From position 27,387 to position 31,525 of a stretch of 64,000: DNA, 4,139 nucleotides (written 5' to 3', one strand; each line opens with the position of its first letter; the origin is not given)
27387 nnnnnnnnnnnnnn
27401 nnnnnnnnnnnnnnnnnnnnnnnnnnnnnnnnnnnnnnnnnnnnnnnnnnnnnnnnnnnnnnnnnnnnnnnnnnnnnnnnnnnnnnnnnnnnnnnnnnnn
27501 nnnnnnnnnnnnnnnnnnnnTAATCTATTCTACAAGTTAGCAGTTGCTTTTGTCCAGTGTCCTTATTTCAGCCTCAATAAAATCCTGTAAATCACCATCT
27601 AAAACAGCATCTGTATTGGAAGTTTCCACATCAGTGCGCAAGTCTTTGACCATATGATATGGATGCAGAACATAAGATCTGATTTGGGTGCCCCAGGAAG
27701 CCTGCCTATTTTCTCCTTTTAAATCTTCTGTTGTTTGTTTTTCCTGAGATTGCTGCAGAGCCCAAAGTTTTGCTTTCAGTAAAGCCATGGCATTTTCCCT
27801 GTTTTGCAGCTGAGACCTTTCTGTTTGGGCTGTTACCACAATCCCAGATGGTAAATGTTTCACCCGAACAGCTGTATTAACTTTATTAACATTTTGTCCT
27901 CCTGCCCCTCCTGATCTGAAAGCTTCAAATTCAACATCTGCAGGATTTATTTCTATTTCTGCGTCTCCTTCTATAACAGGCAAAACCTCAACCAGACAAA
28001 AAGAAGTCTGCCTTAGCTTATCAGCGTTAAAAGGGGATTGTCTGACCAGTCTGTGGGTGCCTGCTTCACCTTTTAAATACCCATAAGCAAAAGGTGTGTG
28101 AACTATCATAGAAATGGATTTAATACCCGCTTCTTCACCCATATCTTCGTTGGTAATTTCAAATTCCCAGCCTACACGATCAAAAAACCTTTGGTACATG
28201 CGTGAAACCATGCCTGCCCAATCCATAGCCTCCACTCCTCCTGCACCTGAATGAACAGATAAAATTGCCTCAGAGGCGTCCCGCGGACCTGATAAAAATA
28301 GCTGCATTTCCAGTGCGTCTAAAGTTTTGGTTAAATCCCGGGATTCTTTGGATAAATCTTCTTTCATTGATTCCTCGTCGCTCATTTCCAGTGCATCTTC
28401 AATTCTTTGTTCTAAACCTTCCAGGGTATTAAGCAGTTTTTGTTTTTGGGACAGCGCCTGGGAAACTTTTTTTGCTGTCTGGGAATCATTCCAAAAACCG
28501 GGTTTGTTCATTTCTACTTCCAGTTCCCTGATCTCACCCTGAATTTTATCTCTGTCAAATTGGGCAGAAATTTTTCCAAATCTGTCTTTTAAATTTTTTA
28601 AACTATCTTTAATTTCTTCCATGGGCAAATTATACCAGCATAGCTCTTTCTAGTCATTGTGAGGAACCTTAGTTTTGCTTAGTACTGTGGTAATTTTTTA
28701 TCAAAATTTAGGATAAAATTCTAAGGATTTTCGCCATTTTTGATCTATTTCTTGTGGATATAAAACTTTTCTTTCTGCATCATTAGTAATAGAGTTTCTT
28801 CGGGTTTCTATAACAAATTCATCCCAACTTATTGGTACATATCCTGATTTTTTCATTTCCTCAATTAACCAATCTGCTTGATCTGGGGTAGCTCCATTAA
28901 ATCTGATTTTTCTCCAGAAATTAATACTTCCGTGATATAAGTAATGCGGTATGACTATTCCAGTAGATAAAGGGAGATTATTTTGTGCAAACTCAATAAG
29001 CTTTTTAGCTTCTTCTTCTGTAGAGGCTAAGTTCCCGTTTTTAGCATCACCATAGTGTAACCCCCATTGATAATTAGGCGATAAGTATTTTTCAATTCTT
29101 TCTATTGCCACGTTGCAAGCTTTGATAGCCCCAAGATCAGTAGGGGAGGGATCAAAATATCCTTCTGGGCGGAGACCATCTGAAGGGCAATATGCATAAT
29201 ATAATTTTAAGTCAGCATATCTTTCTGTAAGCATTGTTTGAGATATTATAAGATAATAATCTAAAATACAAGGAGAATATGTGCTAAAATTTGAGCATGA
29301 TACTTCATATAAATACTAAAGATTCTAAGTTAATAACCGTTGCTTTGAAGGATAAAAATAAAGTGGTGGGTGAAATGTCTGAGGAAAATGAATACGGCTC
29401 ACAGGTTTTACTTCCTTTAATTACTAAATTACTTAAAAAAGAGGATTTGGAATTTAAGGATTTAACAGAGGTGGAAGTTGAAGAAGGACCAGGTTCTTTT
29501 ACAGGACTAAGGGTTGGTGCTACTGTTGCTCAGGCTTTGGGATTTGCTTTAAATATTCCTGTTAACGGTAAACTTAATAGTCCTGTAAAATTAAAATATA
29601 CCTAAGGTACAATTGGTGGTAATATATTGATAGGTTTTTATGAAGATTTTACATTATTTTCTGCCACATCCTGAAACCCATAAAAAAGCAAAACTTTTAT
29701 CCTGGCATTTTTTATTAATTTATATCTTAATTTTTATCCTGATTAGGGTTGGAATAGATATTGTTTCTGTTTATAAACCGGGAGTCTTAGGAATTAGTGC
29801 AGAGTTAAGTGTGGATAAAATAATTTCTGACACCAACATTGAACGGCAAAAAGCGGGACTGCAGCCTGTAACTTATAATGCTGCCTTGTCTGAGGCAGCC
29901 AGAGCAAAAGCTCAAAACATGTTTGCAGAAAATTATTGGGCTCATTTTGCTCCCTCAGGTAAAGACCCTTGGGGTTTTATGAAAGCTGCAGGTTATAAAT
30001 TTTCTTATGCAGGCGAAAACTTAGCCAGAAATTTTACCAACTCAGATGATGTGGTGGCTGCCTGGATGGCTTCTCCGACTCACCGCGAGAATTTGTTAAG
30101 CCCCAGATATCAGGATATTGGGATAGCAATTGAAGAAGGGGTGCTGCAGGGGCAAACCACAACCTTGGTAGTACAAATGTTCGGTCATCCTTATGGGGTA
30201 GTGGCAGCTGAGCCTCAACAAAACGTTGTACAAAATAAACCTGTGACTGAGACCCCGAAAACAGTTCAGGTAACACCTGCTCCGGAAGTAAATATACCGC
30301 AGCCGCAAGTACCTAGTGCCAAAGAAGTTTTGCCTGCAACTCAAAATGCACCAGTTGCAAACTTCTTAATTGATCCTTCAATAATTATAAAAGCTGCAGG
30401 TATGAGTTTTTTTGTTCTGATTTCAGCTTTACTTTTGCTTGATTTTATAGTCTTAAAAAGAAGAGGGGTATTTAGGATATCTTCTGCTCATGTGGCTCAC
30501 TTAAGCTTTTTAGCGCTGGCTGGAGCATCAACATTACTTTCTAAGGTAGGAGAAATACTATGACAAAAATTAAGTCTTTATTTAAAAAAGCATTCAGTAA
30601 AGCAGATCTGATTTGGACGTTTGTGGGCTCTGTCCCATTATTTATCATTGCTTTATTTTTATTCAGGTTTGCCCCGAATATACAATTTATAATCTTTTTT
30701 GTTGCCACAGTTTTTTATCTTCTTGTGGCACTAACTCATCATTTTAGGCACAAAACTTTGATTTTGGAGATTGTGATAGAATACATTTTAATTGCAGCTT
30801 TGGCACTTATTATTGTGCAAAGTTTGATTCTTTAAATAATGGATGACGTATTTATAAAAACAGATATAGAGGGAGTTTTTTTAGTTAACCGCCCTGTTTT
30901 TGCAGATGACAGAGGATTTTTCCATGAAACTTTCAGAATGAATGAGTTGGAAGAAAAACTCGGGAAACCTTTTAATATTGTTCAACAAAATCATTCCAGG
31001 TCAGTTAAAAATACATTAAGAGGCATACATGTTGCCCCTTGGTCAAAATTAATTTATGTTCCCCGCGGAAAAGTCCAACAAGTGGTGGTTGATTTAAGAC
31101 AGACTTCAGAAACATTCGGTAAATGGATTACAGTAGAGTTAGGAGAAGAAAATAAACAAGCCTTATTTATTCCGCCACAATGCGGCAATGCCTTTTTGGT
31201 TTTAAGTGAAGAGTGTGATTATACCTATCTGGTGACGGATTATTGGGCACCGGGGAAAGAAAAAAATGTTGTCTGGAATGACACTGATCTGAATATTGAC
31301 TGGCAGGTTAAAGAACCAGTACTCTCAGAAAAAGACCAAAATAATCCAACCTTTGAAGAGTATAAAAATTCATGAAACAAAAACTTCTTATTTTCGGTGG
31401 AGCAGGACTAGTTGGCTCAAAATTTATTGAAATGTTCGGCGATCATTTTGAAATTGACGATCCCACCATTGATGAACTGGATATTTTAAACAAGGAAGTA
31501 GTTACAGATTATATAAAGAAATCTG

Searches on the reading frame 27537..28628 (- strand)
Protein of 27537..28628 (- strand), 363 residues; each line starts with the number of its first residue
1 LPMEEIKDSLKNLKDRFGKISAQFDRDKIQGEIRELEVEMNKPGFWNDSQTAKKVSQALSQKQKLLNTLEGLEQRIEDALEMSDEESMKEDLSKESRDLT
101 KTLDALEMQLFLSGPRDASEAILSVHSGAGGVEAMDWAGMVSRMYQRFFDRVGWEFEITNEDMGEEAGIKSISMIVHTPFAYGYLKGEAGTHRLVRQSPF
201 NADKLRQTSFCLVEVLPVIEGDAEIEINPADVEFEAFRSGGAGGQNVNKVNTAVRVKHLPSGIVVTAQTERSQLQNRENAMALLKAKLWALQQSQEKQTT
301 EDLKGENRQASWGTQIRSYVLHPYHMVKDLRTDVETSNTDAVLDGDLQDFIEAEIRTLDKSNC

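Call 9: search_protein_families(library=pfam, proteins=[window:27537-28628:-], max_evalue=0.01)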
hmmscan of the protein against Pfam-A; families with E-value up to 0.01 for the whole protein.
window:27537-28628:- (363 aa): 3 families
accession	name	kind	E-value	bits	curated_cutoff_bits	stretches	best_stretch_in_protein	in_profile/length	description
PF03462.23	PCRF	-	2e-48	165.2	24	1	30-213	2-194/194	PCRF domain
PF00472.26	RF-1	-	3.2e-38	130.7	35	1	223-331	3-116/116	RF-1 domain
PF16326.10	ABC_tran_CTD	-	0.00092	19.8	32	1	28-70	19-61/69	ABC transporter C-terminal domain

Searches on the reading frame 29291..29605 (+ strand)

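Call 37: search_protein_families(library=pfam, proteins=[window:29291-29605:+], max_evalue=0.01)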
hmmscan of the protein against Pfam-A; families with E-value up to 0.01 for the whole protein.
window:29291-29605:+ (104 aa): 1 family
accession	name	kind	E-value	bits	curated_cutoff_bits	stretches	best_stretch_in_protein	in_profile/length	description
PF00814.31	TsaD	-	1.4e-15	58.2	24.8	1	37-91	30-84/264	tRNA N6-adenosine threonylcarbamoyltransferase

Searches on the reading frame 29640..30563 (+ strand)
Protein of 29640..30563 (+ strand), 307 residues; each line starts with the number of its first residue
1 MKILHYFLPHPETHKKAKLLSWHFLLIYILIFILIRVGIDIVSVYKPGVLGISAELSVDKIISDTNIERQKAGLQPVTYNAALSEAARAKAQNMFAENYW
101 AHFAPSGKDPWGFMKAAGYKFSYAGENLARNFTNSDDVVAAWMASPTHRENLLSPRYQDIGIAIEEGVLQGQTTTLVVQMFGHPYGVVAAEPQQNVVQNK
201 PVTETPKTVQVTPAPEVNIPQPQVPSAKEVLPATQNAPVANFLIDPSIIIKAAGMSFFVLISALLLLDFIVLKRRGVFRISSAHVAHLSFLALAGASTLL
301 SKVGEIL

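Call 9: search_protein_families(library=pfam, proteins=[window:29640-30563:+], max_evalue=0.01)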
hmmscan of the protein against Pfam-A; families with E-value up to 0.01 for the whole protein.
window:29640-30563:+ (307 aa): 1 family
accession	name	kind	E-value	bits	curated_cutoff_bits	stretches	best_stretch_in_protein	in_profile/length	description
PF00188.32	CAP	-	3.9e-20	73.3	21.1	1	65-167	4-105/117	Cysteine-rich secretory protein family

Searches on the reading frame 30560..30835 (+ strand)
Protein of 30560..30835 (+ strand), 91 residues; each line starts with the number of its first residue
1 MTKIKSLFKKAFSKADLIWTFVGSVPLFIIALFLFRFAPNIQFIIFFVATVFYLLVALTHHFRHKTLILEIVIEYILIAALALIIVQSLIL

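Call 37: search_protein_families(library=pfam, proteins=[window:30560-30835:+], max_evalue=0.01)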
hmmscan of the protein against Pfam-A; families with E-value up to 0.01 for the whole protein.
window:30560-30835:+ (91 aa): 0 families

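Call 88: search_protein_families(library=pfam, proteins=[window:30560-30835:+], max_evalue=5)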
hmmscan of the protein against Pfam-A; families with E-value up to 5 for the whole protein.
window:30560-30835:+ (91 aa): 1 family
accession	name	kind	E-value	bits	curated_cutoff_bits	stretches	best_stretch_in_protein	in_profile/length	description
PF10003.15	DUF2244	-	1.8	8.7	27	1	10-73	5-68/138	Integral membrane protein (DUF2244)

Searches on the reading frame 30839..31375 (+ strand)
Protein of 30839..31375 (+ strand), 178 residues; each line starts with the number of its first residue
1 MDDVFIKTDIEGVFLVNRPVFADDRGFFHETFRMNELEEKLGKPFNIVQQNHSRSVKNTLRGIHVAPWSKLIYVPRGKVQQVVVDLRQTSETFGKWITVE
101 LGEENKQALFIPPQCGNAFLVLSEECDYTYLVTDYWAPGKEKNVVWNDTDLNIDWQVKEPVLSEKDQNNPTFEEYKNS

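Call 37: search_protein_families(library=pfam, proteins=[window:30839-31375:+], max_evalue=0.01)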
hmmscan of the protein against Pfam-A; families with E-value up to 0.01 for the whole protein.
window:30839-31375:+ (178 aa): 1 family
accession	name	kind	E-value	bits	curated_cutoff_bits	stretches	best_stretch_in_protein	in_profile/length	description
PF00908.23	dTDP_sugar_isom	-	1.5e-57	194.4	27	1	7-174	1-168/168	dTDP-4-dehydrorhamnose 3,5-epimerase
